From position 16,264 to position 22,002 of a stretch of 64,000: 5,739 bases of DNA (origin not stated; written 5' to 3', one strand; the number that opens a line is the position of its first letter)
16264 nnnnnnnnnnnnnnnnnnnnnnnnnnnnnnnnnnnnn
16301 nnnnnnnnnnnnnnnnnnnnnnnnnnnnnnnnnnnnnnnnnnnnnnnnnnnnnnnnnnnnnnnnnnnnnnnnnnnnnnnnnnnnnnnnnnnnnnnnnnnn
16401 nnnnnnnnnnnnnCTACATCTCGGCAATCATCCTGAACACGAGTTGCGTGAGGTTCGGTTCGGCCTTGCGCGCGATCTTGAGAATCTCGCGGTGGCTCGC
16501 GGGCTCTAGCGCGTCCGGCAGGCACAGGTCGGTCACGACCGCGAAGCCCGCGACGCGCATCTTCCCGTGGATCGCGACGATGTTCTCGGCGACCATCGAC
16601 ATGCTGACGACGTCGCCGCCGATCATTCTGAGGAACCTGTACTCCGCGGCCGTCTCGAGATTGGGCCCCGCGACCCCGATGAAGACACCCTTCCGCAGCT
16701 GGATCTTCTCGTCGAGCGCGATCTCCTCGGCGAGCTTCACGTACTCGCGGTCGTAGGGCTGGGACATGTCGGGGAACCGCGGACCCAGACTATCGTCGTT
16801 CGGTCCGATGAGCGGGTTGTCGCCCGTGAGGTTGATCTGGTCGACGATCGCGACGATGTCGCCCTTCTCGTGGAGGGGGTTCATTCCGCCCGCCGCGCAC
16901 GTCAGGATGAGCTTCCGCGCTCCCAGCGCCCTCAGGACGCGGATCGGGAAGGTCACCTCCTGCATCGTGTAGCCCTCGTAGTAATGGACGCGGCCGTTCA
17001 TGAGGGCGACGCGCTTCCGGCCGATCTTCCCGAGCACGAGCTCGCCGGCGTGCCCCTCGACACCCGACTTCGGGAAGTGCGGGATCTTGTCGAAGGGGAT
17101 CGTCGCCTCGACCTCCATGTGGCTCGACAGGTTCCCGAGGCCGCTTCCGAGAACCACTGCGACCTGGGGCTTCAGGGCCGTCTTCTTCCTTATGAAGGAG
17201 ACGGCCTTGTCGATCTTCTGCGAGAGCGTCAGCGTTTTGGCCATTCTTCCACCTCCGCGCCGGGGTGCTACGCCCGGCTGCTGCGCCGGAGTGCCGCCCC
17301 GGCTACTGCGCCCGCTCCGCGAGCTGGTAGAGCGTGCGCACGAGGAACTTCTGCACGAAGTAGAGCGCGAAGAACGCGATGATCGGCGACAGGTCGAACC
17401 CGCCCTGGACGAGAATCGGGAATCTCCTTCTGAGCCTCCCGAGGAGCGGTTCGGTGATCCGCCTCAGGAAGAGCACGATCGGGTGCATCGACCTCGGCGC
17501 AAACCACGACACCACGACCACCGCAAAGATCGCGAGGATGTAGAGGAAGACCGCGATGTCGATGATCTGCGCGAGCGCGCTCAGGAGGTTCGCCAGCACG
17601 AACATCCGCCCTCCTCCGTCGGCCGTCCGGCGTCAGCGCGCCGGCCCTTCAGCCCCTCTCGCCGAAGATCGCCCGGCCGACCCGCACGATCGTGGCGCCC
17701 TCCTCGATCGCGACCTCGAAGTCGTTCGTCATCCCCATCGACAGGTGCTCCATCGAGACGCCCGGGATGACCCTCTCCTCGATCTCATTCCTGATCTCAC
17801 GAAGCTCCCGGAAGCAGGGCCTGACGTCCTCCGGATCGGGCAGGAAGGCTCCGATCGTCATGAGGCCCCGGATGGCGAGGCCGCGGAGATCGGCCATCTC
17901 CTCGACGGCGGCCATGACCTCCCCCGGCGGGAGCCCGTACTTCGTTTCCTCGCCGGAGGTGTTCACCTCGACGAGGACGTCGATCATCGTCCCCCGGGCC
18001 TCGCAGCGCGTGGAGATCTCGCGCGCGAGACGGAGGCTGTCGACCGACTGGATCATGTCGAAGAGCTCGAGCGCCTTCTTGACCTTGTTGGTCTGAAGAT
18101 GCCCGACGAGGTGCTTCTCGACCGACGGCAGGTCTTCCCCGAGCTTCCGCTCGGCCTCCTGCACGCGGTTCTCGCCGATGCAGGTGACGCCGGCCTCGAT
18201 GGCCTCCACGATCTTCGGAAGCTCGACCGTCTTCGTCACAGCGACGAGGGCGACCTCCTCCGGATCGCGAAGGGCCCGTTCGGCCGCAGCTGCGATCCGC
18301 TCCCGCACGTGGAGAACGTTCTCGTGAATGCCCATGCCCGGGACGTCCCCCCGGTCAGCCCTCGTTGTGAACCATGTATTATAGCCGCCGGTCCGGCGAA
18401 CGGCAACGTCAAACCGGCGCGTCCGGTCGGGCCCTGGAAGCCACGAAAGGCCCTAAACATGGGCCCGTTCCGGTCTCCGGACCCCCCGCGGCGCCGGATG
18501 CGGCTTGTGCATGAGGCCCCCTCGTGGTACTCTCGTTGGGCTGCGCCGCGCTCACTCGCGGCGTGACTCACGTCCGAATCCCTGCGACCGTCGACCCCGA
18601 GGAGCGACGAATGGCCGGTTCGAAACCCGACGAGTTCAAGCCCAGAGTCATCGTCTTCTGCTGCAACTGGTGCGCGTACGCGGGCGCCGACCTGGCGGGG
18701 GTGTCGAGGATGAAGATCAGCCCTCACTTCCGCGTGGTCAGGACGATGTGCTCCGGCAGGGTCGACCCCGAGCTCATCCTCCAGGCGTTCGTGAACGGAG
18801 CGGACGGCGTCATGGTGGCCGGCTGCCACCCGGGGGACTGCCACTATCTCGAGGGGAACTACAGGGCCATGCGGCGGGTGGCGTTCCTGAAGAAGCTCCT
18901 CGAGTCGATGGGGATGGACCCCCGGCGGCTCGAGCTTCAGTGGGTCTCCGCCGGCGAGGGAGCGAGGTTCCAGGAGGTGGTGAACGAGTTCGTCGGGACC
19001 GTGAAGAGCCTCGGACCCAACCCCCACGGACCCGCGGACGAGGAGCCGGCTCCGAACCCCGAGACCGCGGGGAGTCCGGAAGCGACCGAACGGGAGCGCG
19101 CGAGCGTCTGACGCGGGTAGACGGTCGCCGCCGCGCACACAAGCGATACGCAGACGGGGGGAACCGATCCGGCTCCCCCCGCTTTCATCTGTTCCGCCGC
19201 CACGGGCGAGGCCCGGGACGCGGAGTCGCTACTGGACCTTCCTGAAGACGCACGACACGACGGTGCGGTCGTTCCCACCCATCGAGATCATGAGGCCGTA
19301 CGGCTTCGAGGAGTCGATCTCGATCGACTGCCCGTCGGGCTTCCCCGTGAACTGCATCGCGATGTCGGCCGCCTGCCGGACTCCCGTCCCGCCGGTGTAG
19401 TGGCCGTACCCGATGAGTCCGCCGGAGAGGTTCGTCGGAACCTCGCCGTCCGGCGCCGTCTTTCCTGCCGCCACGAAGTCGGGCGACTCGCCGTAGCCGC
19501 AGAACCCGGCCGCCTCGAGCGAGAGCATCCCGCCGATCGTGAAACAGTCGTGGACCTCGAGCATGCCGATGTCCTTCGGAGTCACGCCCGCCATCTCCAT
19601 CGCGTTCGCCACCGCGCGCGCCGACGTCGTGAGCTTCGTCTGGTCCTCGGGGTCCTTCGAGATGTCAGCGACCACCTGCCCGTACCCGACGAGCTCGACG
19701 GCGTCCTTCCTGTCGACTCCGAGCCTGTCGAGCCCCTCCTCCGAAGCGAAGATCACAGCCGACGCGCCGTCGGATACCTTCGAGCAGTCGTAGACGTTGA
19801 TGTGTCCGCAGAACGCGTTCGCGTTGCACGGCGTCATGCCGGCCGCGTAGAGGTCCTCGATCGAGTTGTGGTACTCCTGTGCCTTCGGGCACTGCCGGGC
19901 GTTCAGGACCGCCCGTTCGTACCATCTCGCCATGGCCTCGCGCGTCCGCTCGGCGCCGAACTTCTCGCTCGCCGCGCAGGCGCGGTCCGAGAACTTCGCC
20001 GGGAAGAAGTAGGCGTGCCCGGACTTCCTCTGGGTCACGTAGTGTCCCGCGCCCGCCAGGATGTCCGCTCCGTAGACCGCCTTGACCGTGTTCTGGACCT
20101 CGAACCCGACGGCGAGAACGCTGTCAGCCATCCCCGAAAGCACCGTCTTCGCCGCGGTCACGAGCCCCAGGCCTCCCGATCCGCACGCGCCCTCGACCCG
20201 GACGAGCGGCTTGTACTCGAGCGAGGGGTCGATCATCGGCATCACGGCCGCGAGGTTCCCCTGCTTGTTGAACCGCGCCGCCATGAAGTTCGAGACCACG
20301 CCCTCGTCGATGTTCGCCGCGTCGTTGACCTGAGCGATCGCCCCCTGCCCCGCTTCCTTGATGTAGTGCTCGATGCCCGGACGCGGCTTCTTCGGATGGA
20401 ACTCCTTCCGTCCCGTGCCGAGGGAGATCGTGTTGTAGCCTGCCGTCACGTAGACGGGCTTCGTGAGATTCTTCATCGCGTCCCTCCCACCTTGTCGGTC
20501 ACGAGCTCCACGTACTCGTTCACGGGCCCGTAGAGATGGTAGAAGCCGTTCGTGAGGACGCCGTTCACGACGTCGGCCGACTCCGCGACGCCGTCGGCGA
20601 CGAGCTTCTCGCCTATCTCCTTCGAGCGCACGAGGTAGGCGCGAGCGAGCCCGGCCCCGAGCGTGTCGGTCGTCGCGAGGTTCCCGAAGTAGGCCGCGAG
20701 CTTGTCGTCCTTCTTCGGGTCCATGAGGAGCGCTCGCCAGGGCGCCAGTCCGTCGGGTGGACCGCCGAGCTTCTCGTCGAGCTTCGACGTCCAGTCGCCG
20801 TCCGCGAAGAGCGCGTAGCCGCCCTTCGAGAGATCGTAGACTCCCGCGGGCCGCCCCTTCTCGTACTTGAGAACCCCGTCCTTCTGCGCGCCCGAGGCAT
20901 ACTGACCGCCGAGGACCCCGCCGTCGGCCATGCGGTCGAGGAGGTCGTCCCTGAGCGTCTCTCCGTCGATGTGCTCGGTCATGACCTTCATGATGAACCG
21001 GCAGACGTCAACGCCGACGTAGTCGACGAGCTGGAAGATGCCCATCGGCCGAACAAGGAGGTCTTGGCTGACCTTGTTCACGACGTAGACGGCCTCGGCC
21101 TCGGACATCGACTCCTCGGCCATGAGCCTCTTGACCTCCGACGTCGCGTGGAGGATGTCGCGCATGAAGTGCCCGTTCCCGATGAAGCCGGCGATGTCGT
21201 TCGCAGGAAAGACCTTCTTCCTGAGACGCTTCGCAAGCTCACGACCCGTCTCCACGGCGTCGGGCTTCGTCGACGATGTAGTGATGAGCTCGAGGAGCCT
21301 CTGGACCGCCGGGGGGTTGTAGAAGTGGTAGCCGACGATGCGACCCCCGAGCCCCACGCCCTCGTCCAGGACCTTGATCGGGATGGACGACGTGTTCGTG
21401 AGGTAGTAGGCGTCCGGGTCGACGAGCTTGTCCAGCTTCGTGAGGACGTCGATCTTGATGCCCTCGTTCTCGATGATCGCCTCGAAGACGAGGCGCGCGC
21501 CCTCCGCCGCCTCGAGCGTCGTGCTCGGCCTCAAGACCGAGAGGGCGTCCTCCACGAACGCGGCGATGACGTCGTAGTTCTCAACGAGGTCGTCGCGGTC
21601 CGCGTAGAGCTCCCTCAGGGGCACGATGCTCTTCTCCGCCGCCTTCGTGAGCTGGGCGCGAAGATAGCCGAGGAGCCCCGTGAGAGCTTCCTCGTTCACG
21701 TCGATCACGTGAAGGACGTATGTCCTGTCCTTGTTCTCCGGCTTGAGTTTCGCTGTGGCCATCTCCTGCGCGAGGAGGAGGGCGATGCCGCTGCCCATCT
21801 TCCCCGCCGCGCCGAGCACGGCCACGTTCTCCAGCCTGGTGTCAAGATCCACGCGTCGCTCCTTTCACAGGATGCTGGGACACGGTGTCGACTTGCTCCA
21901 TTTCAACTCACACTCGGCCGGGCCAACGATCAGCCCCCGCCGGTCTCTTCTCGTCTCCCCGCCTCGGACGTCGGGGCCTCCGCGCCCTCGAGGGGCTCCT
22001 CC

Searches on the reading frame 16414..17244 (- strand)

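Call 42: search_protein_families(library=pfam, proteins=[window:16414-17244:-], max_evalue=0.00001)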
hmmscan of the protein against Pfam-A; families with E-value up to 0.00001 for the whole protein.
window:16414-17244:- (276 aa): 1 family
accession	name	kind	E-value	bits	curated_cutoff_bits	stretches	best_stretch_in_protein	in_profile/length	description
PF01048.26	PNP_UDP_1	-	1.1e-47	162.8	25.1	1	28-273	2-232/233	Phosphorylase superfamily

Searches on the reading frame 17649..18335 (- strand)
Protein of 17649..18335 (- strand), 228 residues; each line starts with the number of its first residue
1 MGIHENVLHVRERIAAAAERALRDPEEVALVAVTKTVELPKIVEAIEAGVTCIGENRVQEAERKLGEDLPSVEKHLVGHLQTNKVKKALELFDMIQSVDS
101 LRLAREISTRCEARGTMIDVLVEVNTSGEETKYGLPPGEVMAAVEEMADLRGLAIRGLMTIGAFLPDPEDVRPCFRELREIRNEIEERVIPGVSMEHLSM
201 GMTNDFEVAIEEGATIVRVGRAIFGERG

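Call 42: search_protein_families(library=pfam, proteins=[window:17649-18335:-], max_evalue=0.00001)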
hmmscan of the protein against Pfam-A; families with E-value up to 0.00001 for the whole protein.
window:17649-18335:- (228 aa): 1 family
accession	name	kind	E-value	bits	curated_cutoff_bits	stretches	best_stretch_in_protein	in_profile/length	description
PF01168.26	Ala_racemase_N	-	4.4e-22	79.3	24.1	1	10-226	6-218/220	Alanine racemase, N-terminal domain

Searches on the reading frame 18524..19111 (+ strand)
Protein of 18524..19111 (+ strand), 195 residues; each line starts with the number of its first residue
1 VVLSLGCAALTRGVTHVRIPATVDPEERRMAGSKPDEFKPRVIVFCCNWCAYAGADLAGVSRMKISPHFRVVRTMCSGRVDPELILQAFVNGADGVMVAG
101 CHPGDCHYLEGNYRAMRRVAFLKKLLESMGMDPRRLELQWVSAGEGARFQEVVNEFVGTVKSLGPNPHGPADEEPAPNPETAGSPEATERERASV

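Call 42: search_protein_families(library=pfam, proteins=[window:18524-19111:+], max_evalue=0.00001)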
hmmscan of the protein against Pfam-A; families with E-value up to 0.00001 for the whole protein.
window:18524-19111:+ (195 aa): 1 family
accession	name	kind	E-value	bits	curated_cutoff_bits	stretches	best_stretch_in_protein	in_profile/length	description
PF02662.21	FlpD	-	1.9e-55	186.5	22.3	1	42-164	1-123/123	Methyl-viologen-reducing hydrogenase, delta subunit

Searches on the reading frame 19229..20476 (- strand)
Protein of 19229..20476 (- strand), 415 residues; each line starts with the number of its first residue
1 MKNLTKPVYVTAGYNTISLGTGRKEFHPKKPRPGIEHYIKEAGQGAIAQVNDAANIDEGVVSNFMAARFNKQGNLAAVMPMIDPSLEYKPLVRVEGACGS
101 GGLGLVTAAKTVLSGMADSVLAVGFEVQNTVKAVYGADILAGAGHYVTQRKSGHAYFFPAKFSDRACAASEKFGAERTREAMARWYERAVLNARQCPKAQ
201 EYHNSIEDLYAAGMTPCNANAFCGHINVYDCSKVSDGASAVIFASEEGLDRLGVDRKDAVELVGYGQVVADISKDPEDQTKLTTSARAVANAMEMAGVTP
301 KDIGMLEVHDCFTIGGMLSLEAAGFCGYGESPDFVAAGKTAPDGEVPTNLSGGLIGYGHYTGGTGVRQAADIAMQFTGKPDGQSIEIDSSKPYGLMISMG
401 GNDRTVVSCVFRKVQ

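Call 42: search_protein_families(library=pfam, proteins=[window:19229-20476:-], max_evalue=0.00001)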
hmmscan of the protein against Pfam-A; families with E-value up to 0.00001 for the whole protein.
window:19229-20476:- (415 aa): 3 families
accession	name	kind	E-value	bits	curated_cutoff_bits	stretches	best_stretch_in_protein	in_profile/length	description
PF22691.2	Thiolase_C_1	-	2.6e-27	95.8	28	1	277-385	13-119/144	Thiolase C-terminal domain-like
PF00108.29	Thiolase_N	-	2.6e-09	37.3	26.4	1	41-152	29-139/260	Thiolase, N-terminal domain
PF02803.24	Thiolase_C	-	5.4e-07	29.7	27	1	281-377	20-98/123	Thiolase, C-terminal domain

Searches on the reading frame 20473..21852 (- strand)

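Call 42: search_protein_families(library=pfam, proteins=[window:20473-21852:-], max_evalue=0.00001)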
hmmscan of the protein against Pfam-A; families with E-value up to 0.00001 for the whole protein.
window:20473-21852:- (459 aa): 2 families
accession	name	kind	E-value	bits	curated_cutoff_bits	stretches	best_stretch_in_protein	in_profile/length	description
PF02737.24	3HCDH_N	-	2.3e-33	116.1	22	1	9-219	1-179/180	3-hydroxyacyl-CoA dehydrogenase, NAD binding domain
PF00725.27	3HCDH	-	6.4e-08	33.5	22.1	1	258-321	29-93/97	3-hydroxyacyl-CoA dehydrogenase, C-terminal domain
